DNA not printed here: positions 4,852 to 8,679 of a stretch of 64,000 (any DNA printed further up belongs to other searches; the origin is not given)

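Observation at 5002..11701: A giant GHKL-ATPase to HNH-nuclease gene, split by two IS insertions, reconstructs to a single in-frame ~1,420-aa ORF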

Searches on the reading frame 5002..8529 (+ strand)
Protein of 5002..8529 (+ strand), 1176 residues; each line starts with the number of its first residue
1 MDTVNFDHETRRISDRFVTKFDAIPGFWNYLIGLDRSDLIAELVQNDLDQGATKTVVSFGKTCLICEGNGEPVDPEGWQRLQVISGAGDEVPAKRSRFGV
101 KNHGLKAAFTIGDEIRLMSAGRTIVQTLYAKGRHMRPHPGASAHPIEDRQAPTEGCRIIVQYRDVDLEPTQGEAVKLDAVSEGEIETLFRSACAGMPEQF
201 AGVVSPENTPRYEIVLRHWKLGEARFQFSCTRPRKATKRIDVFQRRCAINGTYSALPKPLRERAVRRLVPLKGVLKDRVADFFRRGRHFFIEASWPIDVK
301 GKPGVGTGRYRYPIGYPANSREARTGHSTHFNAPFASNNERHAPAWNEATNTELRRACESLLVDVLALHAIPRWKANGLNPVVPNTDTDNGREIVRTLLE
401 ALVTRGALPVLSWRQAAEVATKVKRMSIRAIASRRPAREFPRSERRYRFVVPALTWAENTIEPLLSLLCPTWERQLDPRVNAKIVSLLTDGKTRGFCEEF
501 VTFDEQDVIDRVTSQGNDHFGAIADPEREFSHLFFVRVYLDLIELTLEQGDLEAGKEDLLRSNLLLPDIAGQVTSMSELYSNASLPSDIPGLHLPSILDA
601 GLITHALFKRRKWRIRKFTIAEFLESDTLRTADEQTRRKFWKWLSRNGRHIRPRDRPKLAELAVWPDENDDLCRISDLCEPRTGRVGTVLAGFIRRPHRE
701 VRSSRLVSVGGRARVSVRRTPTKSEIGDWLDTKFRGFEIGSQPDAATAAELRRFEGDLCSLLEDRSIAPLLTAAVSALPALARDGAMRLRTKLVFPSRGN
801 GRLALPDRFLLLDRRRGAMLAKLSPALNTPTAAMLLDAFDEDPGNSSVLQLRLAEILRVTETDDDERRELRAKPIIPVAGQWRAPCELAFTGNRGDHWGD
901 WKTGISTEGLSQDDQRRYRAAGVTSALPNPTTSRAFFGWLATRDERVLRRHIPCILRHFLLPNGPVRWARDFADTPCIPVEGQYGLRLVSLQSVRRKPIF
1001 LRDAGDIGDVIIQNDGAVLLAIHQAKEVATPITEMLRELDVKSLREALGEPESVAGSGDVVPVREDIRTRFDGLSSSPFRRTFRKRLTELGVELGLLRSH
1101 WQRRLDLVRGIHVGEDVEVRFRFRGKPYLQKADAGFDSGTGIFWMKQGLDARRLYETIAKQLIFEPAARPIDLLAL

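Call 18: search_solved_structures(query=A1, max_evalue=10, show_alignments=3)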
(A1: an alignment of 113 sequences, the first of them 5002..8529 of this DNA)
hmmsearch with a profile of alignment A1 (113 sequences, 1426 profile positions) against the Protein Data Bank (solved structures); distinct sequences matched with E-value up to 10: 0.

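Call 23: find_related_loci(query=A1, collection=genome_contigs, flank=10000)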
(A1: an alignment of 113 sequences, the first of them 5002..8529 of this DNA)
Query A1 (1176 aa) in genome_contigs; peptide patterns used: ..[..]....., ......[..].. (x = any residue, [..] = any of these).
111 stretches matched a pattern; 35 encode a relative of the query (tblastn E <= 1e-3); 35 distinct loci.
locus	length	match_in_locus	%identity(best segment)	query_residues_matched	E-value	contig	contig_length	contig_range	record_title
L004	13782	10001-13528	71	1-1176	0e+0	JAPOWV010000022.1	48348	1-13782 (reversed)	MAG: Gammaproteobacteria bacterium isolate COS2_bin_9 NODE_333_length_48348_cov_12.6627, whole genome shotgun sequence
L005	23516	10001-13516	68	1-1172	0e+0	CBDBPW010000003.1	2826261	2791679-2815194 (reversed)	MAG: Paracoccaceae bacterium isolate 54bceaf8-0355-482a-8c1c-721e8d2b0488 genome assembly, contig: contig_3, whole genom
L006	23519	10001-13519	67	1-1172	0e+0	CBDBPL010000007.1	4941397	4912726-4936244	MAG: Paracoccaceae bacterium isolate 857ffbf3-2d20-4475-ae58-e760ef92b2c1 genome assembly, contig: contig_7, whole genom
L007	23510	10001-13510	64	2-1176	0e+0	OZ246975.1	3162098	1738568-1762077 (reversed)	MAG: Rhodothermales bacterium isolate 8fe74e33-5909-4c33-ba6b-a037c2d2266a genome assembly, chromosome: 1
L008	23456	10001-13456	61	17-1176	0e+0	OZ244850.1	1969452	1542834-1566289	MAG: Gammaproteobacteria bacterium isolate ed37e13b-53fa-493c-b8f4-17445a644a29 genome assembly, chromosome: 1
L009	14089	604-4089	55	15-1176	0e+0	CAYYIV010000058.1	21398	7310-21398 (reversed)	MAG TPA_asm: uncultured Pelagibius sp. isolate SRP072547_co1_281 genome assembly, contig: NODE_3696_length_21398_cov_36.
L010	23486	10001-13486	54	16-1176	0e+0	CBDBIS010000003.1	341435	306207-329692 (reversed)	MAG: Alphaproteobacteria bacterium isolate 1c27fcd0-475b-40ea-bcc6-78b425081152 genome assembly, contig: contig_3, whole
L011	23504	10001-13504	54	14-1176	0e+0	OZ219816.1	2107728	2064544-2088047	MAG: Vicinamibacteria bacterium isolate 9f2a63bf-6400-4679-989b-6d6b125ab8ea genome assembly, chromosome: 2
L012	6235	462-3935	50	15-1176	0e+0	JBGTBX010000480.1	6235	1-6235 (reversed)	MAG: Gemmatimonadaceae bacterium isolate JTS-RE106 k141_954977, whole genome shotgun sequence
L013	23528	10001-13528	46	19-1176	0e+0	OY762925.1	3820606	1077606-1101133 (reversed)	MAG: Arenicellales bacterium isolate fc57fc85-6992-497f-ba80-5e9215e941df genome assembly, chromosome: 1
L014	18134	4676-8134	45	16-1176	0e+0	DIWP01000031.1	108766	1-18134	MAG TPA_asm: Thermoleophilia bacterium UBA6103 UBA6103_contig_11033, whole genome shotgun sequence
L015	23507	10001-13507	54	8-1176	0e+0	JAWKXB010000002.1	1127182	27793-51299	MAG: Paracoccaceae bacterium isolate BC1.214 BC1.214.fa-2, whole genome shotgun sequence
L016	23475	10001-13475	47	17-1176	0e+0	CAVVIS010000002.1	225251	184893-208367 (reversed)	MAG: Blastocatellia bacterium isolate MFD01916.bin.1.77 genome assembly, contig: contig_2200, whole genome shotgun seque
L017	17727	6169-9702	58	1-1176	0e+0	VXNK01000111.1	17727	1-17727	MAG: Rhodospirillaceae bacterium isolate SB0661_bin_7 NODE_2489_length_17727_cov_37.201675, whole genome shotgun sequenc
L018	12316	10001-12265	49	17-773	0e+0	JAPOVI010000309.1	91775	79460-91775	MAG: Acidobacteria bacterium isolate COS1_bin_16 NODE_176_length_91775_cov_11.8139, whole genome shotgun sequence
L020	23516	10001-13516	51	1-1176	0e+0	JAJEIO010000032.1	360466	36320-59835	MAG: Candidatus Latescibacterota bacterium isolate p16x65bins.25 k141_339418, whole genome shotgun sequence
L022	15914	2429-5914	54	15-1176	0e+0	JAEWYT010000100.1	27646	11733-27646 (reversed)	MAG: Proteobacteria bacterium isolate OH_SFB_180 k127_994482, whole genome shotgun sequence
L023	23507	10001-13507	54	8-1176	0e+0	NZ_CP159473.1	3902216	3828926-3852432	Rhodophyticola porphyridii strain ac11 chromosome, complete genome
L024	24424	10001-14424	59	17-884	7e-146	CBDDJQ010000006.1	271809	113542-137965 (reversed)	MAG: Vicinamibacterales bacterium isolate 129384ec-5128-4c8d-99b8-9bb019431b25 genome assembly, contig: contig_6, whole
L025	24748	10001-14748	35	17-1165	1e-99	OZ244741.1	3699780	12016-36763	MAG: Dehalococcoidia bacterium isolate 3ca8c83b-605f-4fcd-bc6c-fe95b3c2bdbe genome assembly, chromosome: 1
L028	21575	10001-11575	35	1-515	9e-92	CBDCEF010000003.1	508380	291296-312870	MAG: Dehalococcoidia bacterium isolate c259e03a-9b86-4cdb-a37a-9c02718a3515 genome assembly, contig: contig_3, whole gen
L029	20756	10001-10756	58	5-256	8e-88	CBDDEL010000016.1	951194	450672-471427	MAG: Opitutales bacterium isolate 9f15a76e-0360-4e62-afbb-b78284aa8c8d genome assembly, contig: contig_16, whole genome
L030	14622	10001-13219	27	29-1140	2e-84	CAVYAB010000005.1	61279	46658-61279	MAG: uncultured Alphaproteobacteria bacterium isolate MFD01561.bin.2.42 genome assembly, contig: contig_10951, whole gen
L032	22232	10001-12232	34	17-761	7e-116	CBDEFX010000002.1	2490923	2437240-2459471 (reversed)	MAG: Dehalococcoidia bacterium isolate bd3fcf20-00e0-4c08-a004-f645cab7dc39 genome assembly, contig: contig_2, whole gen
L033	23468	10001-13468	52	17-1176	0e+0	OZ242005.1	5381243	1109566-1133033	MAG: Candidatus Latescibacterota bacterium isolate 4361563e-baaa-404a-b280-629f4181b36f genome assembly, chromosome: 1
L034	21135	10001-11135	40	17-395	1e-51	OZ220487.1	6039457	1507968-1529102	MAG: uncultured Candidatus Binatia bacterium isolate d2d8104a-f810-4fb4-bb0c-dc82b69497ba genome assembly, chromosome: 1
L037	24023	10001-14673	31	17-1155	1e-100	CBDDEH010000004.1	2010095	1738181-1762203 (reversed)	MAG: Dehalococcoidia bacterium isolate ab2729b3-5e60-47ca-9461-4bcedbe27f68 genome assembly, contig: contig_4, whole gen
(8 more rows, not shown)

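Call 40: predict_structure(alignment_id=A1)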
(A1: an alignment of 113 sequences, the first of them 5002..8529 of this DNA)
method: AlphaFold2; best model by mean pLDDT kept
length: 1176 residues; sequences in the alignment: 113
mean_pLDDT: 85.9   pTM: 0.54
mean pLDDT of the five models: 85.9, 85.1, 85.1, 80.9, 80.2
residues with pLDDT >= 90: 552; 70-90: 529; 50-70: 70; < 50: 25
segments of 3 or more residues with pLDDT < 50: 1-15, 436-442
pLDDT, mean of each block of 10 residues (from residue 1): 31 51 72 86 90 95 95 88 65 63 86 94 91 83 88 92 87 75 94 93 90 97 97 88 96 94 95 83 89 95 93 80 92 85 80 93 95 96 83 93 94 88 60 50 73 92 92 92 95 92 93 86 86 89 89 84 88 87 62 77 88 81 73 80 77 72 83 83 79 83 75 73 82 82 85 87 83 82 89 87 90 78 87 92 86 93 90 89 93 84 85 85 91 94 93 95 91 95 94 93 90 93 90 92 91 91 89 88 88 87 91 93 92 91 90 87 88 86
secondary structure, 60 per line:
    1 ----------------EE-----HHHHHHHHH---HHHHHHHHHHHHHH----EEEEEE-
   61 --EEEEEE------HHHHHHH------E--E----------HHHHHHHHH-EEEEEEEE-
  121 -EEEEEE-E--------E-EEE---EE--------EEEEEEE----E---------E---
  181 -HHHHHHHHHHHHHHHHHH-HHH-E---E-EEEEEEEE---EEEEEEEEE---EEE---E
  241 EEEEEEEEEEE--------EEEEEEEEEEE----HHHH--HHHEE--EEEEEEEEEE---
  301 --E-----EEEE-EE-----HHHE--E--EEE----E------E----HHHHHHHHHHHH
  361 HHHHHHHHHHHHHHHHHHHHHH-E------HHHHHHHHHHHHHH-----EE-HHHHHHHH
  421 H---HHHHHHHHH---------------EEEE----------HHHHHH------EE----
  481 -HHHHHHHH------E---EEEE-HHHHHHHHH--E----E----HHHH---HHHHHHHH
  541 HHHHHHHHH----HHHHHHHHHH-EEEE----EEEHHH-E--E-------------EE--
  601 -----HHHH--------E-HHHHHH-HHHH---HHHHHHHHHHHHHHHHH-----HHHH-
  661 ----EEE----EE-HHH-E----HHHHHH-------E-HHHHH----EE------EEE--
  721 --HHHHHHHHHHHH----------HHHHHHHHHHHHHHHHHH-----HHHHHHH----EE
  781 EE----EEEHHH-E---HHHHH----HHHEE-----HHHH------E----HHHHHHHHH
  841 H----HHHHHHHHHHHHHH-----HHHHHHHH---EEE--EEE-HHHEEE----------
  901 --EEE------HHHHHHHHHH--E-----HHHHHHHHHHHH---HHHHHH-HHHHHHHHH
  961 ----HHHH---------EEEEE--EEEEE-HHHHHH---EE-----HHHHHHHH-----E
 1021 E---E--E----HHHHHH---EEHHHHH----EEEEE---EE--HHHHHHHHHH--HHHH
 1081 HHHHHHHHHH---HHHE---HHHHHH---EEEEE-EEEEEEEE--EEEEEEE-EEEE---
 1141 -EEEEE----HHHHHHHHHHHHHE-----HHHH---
elements in order (helices of 4 or more, strands of 3 or more residues): H24-32 H36-49 E54-59 E63-68 H75-81 H102-110 E112-119 E122-127 E140-142 E156-162 H182-199 E211-218 E222-230 E234-236 E240-251 E260-270 H275-278 E288-297 E309-312 E330-332 H349-382 H391-404 H413-421 H425-433 E449-452 H463-468 H482-489 E500-503 H505-513 H526-529 H533-549 H554-563 E565-568 E573-575 H606-609 H620-625 H627-630 H634-650 H656-659 E665-667 H684-689 H699-703 E716-718 H723-734 H745-762 H768-774 E779-782 E787-789 H798-802 H817-820 H832-841 H846-859 H865-872 E876-878 E881-883 E888-890 E903-905 H912-921 H930-941 H945-950 H952-960 H965-968 E978-982 E985-989 H991-996 H1007-1014 H1033-1038 H1044-1048 E1053-1057 H1065-1074 H1077-1090 H1101-1106 E1110-1114 E1116-1123 E1126-1132 E1134-1137 E1142-1146 H1151-1163 H1170-1173

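Call 42: fold_search(model_id=the predicted structure, library=pdb)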
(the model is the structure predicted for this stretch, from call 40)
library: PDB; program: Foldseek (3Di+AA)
matches with E <= 10: 539; with E <= 0.001: 231
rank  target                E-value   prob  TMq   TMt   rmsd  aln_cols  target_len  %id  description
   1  9a6t_B                3.6e-09  1.00  0.21  0.34  15.8       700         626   13  Integrative model of DNAK-HTPG by crosslinking MS and deep learning (released 2024-09-18)
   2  7zub_A                1.9e-08  1.00  0.20  0.34  14.2       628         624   11  Cryo-EM structure of the indirubin-bound Hsp90-XAP2-AHR complex (released 2022-11-23)
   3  5hph_B                2.4e-08  1.00  0.19  0.38  14.2       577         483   11  Structure of TRAP1 fragment (released 2016-08-10)
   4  8eob_A                3.6e-08  1.00  0.22  0.37  13.0       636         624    9  Cryo-EM structure of human HSP90B in the closed state (released 2023-01-25)
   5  6xlf_A                4.0e-08  1.00  0.20  0.34  12.5       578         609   11  Full-length Hsc82 in complex with Aha1 in the presence of AMP-PNP (released 2021-06-30)
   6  7zub_B                4.9e-08  1.00  0.17  0.29  11.8       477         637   11  Cryo-EM structure of the indirubin-bound Hsp90-XAP2-AHR complex (released 2022-11-23)
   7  8h77_A                5.2e-08  1.00  0.19  0.32  15.2       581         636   10  Hsp90-AhR-p23-XAP2 complex (released 2023-01-04)
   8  6xlg_A                7.2e-08  1.00  0.20  0.35  12.7       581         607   10  Full-length Hsc82 in complex with two Aha1 CTD in the presence of ATPgammaS (released 2021-06-30)
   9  8eoa_B                7.2e-08  1.00  0.21  0.35  13.6       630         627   10  Cryo-EM structure of human HSP90B-AIPL1 complex (released 2023-01-25)
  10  6xlf_B                7.7e-08  1.00  0.20  0.35  13.8       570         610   10  Full-length Hsc82 in complex with Aha1 in the presence of AMP-PNP (released 2021-06-30)
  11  8h77_B                9.5e-08  1.00  0.17  0.29  12.5       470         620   12  Hsp90-AhR-p23-XAP2 complex (released 2023-01-04)
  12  7exp_B                9.5e-08  1.00  0.19  0.32  13.7       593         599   12  Crystal structure of zebrafish TRAP1 with AMPPNP and MitoQ (released 2022-01-05)
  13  6rkw_B                1.4e-07  1.00  0.15  0.21  17.9       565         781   10  CryoEM structure of the complete E. coli DNA Gyrase complex bound to a 130 bp DNA duplex (released 2019-11-06)
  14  4ipe_B                1.6e-07  1.00  0.18  0.30  16.8       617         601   13  Crystal structure of mitochondrial Hsp90 (TRAP1) with AMPPNP (released 2014-01-22)
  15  5tvw_A                1.6e-07  1.00  0.18  0.32  14.4       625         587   10  Crystal structure of mitochondrial Hsp90 (TRAP1) with ATP in absence of Mg, hemi-hydrolyzed (released 2018-03-14)
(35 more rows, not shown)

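Call 47: search_protein_representatives(protein=window:5002-8529:+)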
Query: 1176 residues. Proteins with E-value up to 0.001 (for the whole library): 517; up to 1e-10: 365; up to 1e-30: 177. The best 150 are listed.
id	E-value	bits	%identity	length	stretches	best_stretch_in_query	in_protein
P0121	0.0e+00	1222.6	49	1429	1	14-1173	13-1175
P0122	0.0e+00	1134.1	47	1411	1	16-1176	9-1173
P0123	0.0e+00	1060.6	44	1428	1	14-1176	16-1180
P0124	0.0e+00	1060.5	49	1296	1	135-1168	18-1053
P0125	1.2e-296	1003.7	46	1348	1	65-1176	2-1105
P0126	3.4e-281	952.4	46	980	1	10-957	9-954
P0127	7.3e-269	911.6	58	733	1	15-708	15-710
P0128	7.0e-264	895.1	55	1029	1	395-1176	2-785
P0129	1.0e-237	808.4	52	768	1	432-1176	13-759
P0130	1.3e-214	732.0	35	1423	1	13-1167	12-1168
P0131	2.0e-200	684.9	53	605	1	15-594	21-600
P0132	1.0e-197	675.9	43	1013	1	408-1176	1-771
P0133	3.5e-197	674.2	47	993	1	437-1171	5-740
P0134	1.4e-189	649.0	35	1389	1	15-1153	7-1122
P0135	2.7e-187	641.4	56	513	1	16-517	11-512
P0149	8.3e-156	537.2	29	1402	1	3-1167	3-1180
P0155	1.3e-141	490.1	40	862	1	563-1176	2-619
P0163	2.3e-130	452.9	46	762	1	660-1176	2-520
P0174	2.2e-106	373.5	57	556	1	863-1176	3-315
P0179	1.3e-101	357.7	28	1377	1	29-1165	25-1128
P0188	4.0e-86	306.4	28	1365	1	24-1171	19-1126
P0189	1.3e-85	304.7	27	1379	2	21-387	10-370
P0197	2.2e-81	290.7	27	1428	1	17-1166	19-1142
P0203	1.5e-73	264.7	26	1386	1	27-1168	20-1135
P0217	9.2e-61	222.4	58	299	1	976-1176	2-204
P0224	5.3e-58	213.2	51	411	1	927-1176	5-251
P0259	1.7e-44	168.5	73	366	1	1056-1176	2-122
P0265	2.8e-42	161.2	54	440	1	1000-1176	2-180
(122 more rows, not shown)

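Call 72: search_dna_similar(query=window:5002-8529:+, collection=phages, mode=protein, max_rows=15)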
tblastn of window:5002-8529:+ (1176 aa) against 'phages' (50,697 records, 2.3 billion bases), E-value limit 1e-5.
No match.
